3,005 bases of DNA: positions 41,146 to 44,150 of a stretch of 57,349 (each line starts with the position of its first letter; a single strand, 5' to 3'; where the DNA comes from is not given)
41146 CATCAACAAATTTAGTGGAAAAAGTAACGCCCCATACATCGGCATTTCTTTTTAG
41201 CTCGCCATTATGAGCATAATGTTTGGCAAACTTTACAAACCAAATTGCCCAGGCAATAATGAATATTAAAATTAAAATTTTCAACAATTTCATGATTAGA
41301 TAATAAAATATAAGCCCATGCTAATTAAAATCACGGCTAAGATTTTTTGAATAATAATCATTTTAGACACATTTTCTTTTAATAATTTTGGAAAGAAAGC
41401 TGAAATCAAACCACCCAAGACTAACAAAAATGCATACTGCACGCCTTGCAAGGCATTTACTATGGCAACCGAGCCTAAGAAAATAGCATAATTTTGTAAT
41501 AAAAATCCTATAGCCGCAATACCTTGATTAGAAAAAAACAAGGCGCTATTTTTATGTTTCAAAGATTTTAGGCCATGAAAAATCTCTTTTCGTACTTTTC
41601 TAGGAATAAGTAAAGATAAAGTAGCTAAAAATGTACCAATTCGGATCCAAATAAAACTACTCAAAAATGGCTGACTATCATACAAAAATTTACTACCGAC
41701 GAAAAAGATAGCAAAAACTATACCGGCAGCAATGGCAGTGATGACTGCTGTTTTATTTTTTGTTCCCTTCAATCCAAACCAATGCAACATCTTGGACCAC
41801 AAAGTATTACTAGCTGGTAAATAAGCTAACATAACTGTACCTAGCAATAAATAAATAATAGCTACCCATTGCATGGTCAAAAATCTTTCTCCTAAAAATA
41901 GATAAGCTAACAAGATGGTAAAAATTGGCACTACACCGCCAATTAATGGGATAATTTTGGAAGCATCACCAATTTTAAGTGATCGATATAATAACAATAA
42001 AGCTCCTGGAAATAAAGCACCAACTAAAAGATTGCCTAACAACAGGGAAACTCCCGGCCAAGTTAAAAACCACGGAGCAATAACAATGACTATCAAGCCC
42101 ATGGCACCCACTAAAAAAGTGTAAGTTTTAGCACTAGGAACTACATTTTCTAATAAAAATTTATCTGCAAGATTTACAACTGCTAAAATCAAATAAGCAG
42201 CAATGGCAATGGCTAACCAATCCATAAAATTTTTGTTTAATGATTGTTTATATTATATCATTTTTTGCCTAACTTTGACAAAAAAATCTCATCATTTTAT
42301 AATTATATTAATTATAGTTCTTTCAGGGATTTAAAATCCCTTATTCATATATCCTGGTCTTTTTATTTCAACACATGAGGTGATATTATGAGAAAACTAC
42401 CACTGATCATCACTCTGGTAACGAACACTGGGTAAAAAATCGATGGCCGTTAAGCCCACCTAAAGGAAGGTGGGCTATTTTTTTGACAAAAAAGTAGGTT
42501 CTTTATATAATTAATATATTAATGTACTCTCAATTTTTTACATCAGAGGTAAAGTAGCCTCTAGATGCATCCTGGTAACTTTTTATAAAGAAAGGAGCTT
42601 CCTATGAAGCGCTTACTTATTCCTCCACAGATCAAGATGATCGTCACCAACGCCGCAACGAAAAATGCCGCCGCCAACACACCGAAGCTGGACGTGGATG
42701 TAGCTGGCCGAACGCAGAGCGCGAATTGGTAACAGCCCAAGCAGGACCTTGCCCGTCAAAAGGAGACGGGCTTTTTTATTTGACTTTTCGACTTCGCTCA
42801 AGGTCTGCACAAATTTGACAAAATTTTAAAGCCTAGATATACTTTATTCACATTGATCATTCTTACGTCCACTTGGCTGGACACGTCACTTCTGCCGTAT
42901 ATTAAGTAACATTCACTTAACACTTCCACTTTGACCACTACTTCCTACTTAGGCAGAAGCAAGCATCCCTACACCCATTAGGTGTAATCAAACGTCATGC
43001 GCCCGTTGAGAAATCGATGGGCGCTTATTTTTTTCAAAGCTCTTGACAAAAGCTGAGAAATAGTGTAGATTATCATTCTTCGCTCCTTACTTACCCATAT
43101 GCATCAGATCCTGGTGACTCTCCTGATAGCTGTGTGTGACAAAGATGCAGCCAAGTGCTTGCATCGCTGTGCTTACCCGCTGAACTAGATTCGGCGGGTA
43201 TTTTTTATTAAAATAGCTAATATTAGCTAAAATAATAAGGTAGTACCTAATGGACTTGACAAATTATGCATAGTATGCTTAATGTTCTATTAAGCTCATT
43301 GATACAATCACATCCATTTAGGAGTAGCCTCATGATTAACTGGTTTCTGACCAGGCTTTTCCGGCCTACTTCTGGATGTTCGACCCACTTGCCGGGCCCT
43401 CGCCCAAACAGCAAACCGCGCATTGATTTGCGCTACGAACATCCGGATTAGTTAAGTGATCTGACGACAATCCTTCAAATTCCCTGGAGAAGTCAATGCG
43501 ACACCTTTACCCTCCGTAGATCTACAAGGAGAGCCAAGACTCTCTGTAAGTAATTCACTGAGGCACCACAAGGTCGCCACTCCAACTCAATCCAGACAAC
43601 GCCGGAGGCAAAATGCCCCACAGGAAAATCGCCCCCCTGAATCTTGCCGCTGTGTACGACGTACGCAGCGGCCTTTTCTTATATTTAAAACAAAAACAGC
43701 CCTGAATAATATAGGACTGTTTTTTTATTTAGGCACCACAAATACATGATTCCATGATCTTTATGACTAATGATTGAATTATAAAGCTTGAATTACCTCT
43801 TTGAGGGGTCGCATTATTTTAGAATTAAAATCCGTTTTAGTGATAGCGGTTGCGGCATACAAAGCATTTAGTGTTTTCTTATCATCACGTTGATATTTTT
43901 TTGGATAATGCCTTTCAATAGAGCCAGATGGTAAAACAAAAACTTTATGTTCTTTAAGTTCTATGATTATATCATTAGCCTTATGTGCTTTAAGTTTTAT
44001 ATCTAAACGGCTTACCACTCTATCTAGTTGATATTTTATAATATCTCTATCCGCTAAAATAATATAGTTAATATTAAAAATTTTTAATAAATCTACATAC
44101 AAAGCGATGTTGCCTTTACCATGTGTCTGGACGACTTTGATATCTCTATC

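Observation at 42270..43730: Tandem array of five self-contained mini transcription units in a GC-rich, ORF-poor 1.55-kb gap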

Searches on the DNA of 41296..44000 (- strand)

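Call 4: search_rna_families(source=window, start=42000, end=44000, threshold=evalue, max_evalue=10, show_alignments=3)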
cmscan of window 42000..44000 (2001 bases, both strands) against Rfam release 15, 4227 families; matches with E-value up to 10: 11.
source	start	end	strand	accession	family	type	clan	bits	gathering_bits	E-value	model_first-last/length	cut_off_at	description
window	43157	43348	+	RF01819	RsaD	Gene; sRNA;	-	21.9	50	0.48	1-189/189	no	RNA Staph. aureus D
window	43687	43738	+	RF02416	TCV_H4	Cis-reg;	-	21.9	50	0.72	1-51/51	no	Turnip crinkle virus 3'UTR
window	43685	43762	-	RF02064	STnc370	Gene; sRNA;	-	21.8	54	9.2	1-71/71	no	Enterobacterial sRNA STnc370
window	43745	43805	+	RF02297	TtnuCD21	Gene; snRNA; snoRNA; CD-box;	-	21.5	70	5.3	1-65/65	no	Tetrahymena snoRNA TtnuCD21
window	43623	43725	+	RF02901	AaHKsRNA41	Gene; sRNA;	-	17.2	97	0.5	1-187/187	no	Aggregatibacter sRNA 41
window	42444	42483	+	RF02278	Betaproteobacteria_toxic_sRNA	Gene; sRNA;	-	16.7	50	3.4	1-64/64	no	Betaproteobacteria toxic small RNA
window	42440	42483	+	RF02837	anti-hemB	Gene; sRNA;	-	15.2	49.5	2.4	1-81/81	no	Burkholderia RNA 7 (anti-hemB)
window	43859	43893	-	RF00287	SNORD44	Gene; snRNA; snoRNA; CD-box;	CL00060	15.2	40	8.5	1-61/61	no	Small nucleolar RNA SNORD44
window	43109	43208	+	RF02837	anti-hemB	Gene; sRNA;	-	15.1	49.5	2.5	1-81/81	no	Burkholderia RNA 7 (anti-hemB)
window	43646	43796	-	RF02634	EF3314_EF3315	Gene; sRNA;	-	14.8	100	2.4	1-141/141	no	Enterococcus sRNA EF3314_EF3315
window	42429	42562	+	RF02060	STnc410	Gene; sRNA;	-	13.8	50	6.6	1-158/158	no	Enterobacterial sRNA STnc410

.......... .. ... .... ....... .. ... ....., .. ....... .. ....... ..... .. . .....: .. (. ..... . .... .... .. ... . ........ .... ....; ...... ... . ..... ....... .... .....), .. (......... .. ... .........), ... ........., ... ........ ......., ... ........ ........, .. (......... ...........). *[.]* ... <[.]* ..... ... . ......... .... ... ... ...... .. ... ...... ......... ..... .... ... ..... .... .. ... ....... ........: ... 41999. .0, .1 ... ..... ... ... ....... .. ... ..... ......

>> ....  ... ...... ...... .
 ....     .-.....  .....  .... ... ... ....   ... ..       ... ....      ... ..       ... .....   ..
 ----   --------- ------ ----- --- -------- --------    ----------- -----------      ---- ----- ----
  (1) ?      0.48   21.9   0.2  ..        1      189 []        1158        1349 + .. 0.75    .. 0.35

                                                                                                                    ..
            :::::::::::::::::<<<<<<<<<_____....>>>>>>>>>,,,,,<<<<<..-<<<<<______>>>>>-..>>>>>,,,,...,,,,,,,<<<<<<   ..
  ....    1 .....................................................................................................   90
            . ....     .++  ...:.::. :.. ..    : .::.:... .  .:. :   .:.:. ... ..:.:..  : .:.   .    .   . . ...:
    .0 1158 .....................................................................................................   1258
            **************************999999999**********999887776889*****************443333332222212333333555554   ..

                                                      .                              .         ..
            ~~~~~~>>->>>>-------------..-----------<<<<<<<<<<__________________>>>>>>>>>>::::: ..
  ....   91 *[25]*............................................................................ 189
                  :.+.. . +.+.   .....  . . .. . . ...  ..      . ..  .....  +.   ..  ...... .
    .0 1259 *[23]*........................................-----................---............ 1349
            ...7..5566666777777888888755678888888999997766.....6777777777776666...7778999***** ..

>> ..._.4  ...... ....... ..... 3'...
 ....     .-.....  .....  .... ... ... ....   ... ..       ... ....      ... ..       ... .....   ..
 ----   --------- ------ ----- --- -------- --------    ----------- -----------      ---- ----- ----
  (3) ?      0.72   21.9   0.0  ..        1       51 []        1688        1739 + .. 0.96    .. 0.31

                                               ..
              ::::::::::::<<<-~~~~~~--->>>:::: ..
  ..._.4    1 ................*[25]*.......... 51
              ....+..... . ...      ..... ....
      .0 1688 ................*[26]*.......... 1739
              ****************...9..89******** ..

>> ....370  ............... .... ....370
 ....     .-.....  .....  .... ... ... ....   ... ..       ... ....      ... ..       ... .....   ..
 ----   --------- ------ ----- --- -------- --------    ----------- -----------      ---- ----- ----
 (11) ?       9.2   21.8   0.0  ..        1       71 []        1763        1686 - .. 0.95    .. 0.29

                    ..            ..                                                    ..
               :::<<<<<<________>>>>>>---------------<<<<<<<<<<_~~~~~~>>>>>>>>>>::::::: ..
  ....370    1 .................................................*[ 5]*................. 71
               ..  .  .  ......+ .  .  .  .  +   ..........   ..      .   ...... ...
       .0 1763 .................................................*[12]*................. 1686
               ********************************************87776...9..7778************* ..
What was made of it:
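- On Known housekeeping or regulatory RNA families (tmRNA, RNase P, SRP, 6S, riboswitches; Rfam 15): In the gap the best score is 21.9 bits against cut-offs of 50 or more (call 4).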

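Call 31: search_rna_families(sources=[L106, L055, L114, L032, L134, L039], threshold=evalue, max_evalue=0.1)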
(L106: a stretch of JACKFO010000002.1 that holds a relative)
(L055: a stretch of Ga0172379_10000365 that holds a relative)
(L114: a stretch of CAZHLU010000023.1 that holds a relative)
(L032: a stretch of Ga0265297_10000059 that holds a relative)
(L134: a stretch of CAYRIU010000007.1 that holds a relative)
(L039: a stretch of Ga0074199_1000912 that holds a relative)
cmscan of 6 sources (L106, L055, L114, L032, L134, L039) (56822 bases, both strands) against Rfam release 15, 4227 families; matches with E-value up to 0.1: 0.
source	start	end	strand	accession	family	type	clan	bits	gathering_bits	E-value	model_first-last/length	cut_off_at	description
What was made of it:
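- On Known housekeeping or regulatory RNA families (tmRNA, RNase P, SRP, 6S, riboswitches; Rfam 15): Six relatives gave no hit at E<=0.1 (call 31).
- No Rfam match even at E<=10 (calls 4, 31).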

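Call 51: search_rna_families(sources=[L072, L073, L097, L103, L133, L169, L153, L135, L042, L085], threshold=gathering)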
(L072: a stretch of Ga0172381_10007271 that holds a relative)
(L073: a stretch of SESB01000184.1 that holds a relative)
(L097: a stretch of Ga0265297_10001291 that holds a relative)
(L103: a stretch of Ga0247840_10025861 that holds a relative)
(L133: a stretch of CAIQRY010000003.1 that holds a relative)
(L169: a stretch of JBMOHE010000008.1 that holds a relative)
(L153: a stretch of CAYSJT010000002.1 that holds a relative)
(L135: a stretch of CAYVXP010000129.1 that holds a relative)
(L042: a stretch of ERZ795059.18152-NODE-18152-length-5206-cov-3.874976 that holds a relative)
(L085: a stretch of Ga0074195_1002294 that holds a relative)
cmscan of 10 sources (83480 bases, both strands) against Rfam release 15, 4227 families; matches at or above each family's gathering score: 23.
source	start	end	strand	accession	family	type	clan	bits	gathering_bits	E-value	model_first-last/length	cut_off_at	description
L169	1150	1221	+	RF00005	tRNA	Gene; tRNA;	CL00001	67.2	29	2.4e-12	1-71/71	no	tRNA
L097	1001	1072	+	RF00005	tRNA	Gene; tRNA;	CL00001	66.5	29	3.8e-12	1-71/71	no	tRNA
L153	2066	2137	+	RF00005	tRNA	Gene; tRNA;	CL00001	66.5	29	3.7e-12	1-71/71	no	tRNA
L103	911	982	+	RF00005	tRNA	Gene; tRNA;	CL00001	65.8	29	5.8e-12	1-71/71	no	tRNA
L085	1350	1421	+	RF00005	tRNA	Gene; tRNA;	CL00001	65.6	29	6.6e-12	1-71/71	no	tRNA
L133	1346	1417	+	RF00005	tRNA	Gene; tRNA;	CL00001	65.4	29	7.7e-12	1-71/71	no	tRNA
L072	1740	1813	+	RF00005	tRNA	Gene; tRNA;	CL00001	64.8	29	1.1e-11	1-71/71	no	tRNA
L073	1607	1680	+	RF00005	tRNA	Gene; tRNA;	CL00001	64.8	29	1.1e-11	1-71/71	no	tRNA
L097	1264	1337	+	RF00005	tRNA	Gene; tRNA;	CL00001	64.8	29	1.1e-11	1-71/71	no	tRNA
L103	1132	1205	+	RF00005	tRNA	Gene; tRNA;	CL00001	64.8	29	1.1e-11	1-71/71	no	tRNA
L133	1598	1671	+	RF00005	tRNA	Gene; tRNA;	CL00001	64.8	29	1.1e-11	1-71/71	no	tRNA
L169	1371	1444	+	RF00005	tRNA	Gene; tRNA;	CL00001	64.8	29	1.1e-11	1-71/71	no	tRNA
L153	2292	2365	+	RF00005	tRNA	Gene; tRNA;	CL00001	64.8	29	1.1e-11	1-71/71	no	tRNA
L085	1612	1685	+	RF00005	tRNA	Gene; tRNA;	CL00001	64.8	29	1.1e-11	1-71/71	no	tRNA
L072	1489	1560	+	RF00005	tRNA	Gene; tRNA;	CL00001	64.6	29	1.2e-11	1-71/71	no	tRNA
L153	8770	8842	-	RF00005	tRNA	Gene; tRNA;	CL00001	63.6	29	2.3e-11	1-71/71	no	tRNA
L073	1342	1413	+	RF00005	tRNA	Gene; tRNA;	CL00001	63.1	29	3.2e-11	1-71/71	no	tRNA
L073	10270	10351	-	RF00005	tRNA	Gene; tRNA;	CL00001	59.1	29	4.1e-10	1-71/71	no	tRNA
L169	10334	10415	-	RF00005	tRNA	Gene; tRNA;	CL00001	58.5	29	5.9e-10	1-71/71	no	tRNA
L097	10376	10457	-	RF00005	tRNA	Gene; tRNA;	CL00001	56.9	29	1.6e-09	1-71/71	no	tRNA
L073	8097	8168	-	RF00005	tRNA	Gene; tRNA;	CL00001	56.5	29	2.1e-09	1-71/71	no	tRNA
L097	8193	8264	-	RF00005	tRNA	Gene; tRNA;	CL00001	56.5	29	2.1e-09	1-71/71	no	tRNA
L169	8142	8213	-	RF00005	tRNA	Gene; tRNA;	CL00001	56.5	29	2.1e-09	1-71/71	no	tRNA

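Call 89: search_dna_similar(query=window:42226-43778:+, collection=phages, mode=distant, max_rows=5)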
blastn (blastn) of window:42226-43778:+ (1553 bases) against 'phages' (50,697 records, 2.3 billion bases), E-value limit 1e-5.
No match.

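Call 90: search_dna_similar(query=window:42226-43778:+, collection=plasmids, mode=distant, max_rows=5)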
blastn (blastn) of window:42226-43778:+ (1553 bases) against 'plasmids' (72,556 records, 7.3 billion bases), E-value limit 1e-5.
No match.
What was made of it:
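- Tried and rejected: Phage and plasmid BLAST found no match (calls 89, 90).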

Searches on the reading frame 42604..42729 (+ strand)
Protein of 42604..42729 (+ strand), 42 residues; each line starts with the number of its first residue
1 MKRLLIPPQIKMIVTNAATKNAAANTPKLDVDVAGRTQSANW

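Call 22: search_protein_representatives(protein=window:42604-42729:+)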
Query: 42 residues. Proteins with E-value up to 0.001 (for the whole library): 2; up to 1e-10: 1; up to 1e-30: 0. The best 2 are listed.
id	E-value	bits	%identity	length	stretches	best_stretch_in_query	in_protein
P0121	1.2e-19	82.8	100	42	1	1-42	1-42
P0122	1.9e-04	36.6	34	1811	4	10-41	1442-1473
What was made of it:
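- Tried and rejected: phmmer against 1.8 billion representative proteins (call 22);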

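Call 56: search_protein_families(library=pfam, proteins=[window:42604-42729:+], max_evalue=10)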
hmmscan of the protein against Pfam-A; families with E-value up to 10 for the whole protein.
seq(42 aa): 0 families

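Call 57: search_protein_families(library=phrogs, proteins=[window:42604-42729:+], max_evalue=10)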
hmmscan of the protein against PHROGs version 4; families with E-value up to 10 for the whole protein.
seq(42 aa): 0 families

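Call 96: search_solved_structures(query=window:42604-42729:+, max_evalue=10)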
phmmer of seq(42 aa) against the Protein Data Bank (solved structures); distinct sequences matched with E-value up to 10: 0.

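Call 102: predict_structure(protein=window:42604-42729:+)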
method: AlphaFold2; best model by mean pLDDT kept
length: 42 residues; sequences in the alignment: 1
mean_pLDDT: 80.1   pTM: 0.31
mean pLDDT of the five models: 80.1, 77.4, 77.2, 76.9, 66.7
residues with pLDDT >= 90: 0; 70-90: 39; 50-70: 3; < 50: 0
segments of 3 or more residues with pLDDT < 50: none
pLDDT, mean of each block of 10 residues (from residue 1): 78 84 77 84 71
secondary structure, 60 per line:
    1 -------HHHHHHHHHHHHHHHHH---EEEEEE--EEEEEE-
elements in order: H8-24 E28-33 E36-41
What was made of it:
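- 42483..42777 (+): Unit 2. -35 at 42483-88, -10 at 42506-11, 5' hairpin about 42545-63, SD AAGGAG at 42592-97, sORF at 42604-42732 (42 aa), terminator at 42751-71 plus T-run. AF2 single-sequence pLDDT is 80, showing a helix plus a beta-hairpin (call 102).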

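Call 104: fold_search(model_id=the predicted structure, library=pdb)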
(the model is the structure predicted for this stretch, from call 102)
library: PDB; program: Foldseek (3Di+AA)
matches with E <= 10: 31; with E <= 0.001: 0
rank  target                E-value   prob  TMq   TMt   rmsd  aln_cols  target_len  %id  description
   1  4obc                  4.0e+00  0.12  0.33  0.03   5.7        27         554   15  Crystal structure of HCV polymerase NS5b genotype 2a JFH-1 isolate with the S15G, C223H, V321I resistance mutations agai (released 2014-09-10)
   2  2ch0_MODEL_1_A        4.0e+00  0.06  0.29  0.12   9.3        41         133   22  Solution structure of the human MAN1 C-terminal domain (residues 655- 775) (released 2006-05-16)
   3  6pxl_C                4.0e+00  0.06  0.29  0.05  11.2        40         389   20  3.74 Angstroms resolution structure of HlsU with an axial-channel plug (released 2020-07-29)
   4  8z8x_A                5.0e+00  0.12  0.33  0.03   8.0        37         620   16  Cryo-EM structure of Thogoto virus polymerase in a transcription initiation conformation (released 2024-05-29)
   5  7re4_A                5.0e+00  0.08  0.27  0.06   7.4        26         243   27  Apo Hemophilin from A. baumannii (released 2021-11-17)
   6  4wtj_A                5.3e+00  0.10  0.33  0.03   5.7        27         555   15  CRYSTAL STRUCTURE OF HCV NS5B GENOTYPE 2A JFH-1 ISOLATE WITH S15G E86Q E87Q C223H V321I MUTATIONS IN COMPLEX WITH RNA  (released 2015-02-11)
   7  7re4_C                5.3e+00  0.08  0.27  0.06   7.4        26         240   27  Apo Hemophilin from A. baumannii (released 2021-11-17)
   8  2zxi_D                5.3e+00  0.08  0.31  0.05   5.5        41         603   24  Structure of Aquifex aeolicus GidA in the form II crystal (released 2009-05-19)
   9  6prq_MODEL_1_A        5.7e+00  0.10  0.31  0.09   4.5        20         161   35  Structural Basis for Client Recognition and Activity of Hsp40 Chaperones (released 2019-09-18)
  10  5o60_b                5.7e+00  0.06  0.31  0.26   7.0        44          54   14  Structure of the 50S large ribosomal subunit from Mycobacterium smegmatis (released 2017-07-12)
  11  6ppt_MODEL_1_A        6.2e+00  0.14  0.34  0.17   5.1        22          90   32  Structural Basis for Client Recognition and Activity of Hsp40 Chaperones (released 2019-09-18)
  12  8s0a_6                6.2e+00  0.11  0.33  0.03   7.7        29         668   17  H. sapiens MCM2-7 hexamer bound to double stranded DNA (released 2024-10-02)
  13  5hfg                  6.2e+00  0.08  0.32  0.08   8.8        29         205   21  Cytosolic disulfide reductase DsbM from Pseudomonas aeruginosa (released 2016-10-26)
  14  3tx8                  6.2e+00  0.08  0.37  0.07   2.8        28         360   21  Crystal structure of a succinyl-diaminopimelate desuccinylase (ArgE) from Corynebacterium glutamicum ATCC 13032 at 2.97  (released 2011-10-26)
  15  6gp9                  6.6e+00  0.07  0.33  0.03   9.8        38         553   24  Structural studies of hepatitis C virus non-structural protein-5b of genotype 4a (released 2020-09-30)
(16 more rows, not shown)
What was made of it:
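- Tried and rejected: Foldseek with the unit 2 model (call 104; best E = 4).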

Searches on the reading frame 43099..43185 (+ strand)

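Call 56: search_protein_families(library=pfam, proteins=[window:43099-43185:+], max_evalue=10)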
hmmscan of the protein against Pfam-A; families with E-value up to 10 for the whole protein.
seq(29 aa): 0 families

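Call 57: search_protein_families(library=phrogs, proteins=[window:43099-43185:+], max_evalue=10)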
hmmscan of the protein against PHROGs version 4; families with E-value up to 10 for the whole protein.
seq(29 aa): 1 family
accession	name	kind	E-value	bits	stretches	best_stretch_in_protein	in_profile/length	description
phrog_20492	-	unknown function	0.023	15.4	1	1-20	1-19/47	-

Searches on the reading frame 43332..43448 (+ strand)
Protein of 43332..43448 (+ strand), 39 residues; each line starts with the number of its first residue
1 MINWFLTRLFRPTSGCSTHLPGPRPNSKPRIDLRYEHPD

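Call 56: search_protein_families(library=pfam, proteins=[window:43332-43448:+], max_evalue=10)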
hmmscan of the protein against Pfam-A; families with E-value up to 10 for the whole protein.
seq(39 aa): 0 families

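Call 57: search_protein_families(library=phrogs, proteins=[window:43332-43448:+], max_evalue=10)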
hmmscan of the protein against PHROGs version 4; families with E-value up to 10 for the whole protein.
seq(39 aa): 0 families

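Call 95: search_solved_structures(query=window:43332-43448:+, max_evalue=10)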
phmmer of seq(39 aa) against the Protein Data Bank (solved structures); distinct sequences matched with E-value up to 10: 0.

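Call 101: predict_structure(protein=window:43332-43448:+)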
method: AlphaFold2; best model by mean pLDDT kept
length: 39 residues; sequences in the alignment: 1
mean_pLDDT: 63.0   pTM: 0.19
mean pLDDT of the five models: 63.0, 62.3, 59.3, 58.6, 55.0
residues with pLDDT >= 90: 0; 70-90: 3; 50-70: 36; < 50: 0
segments of 3 or more residues with pLDDT < 50: none
pLDDT, mean of each block of 10 residues (from residue 1): 68 61 61 61
secondary structure, 60 per line:
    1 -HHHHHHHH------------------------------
elements in order: H2-9
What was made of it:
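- Tried and rejected: The AF2 model of the unit 5 peptide is low-confidence, showing only an N-terminal helix (call 101).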
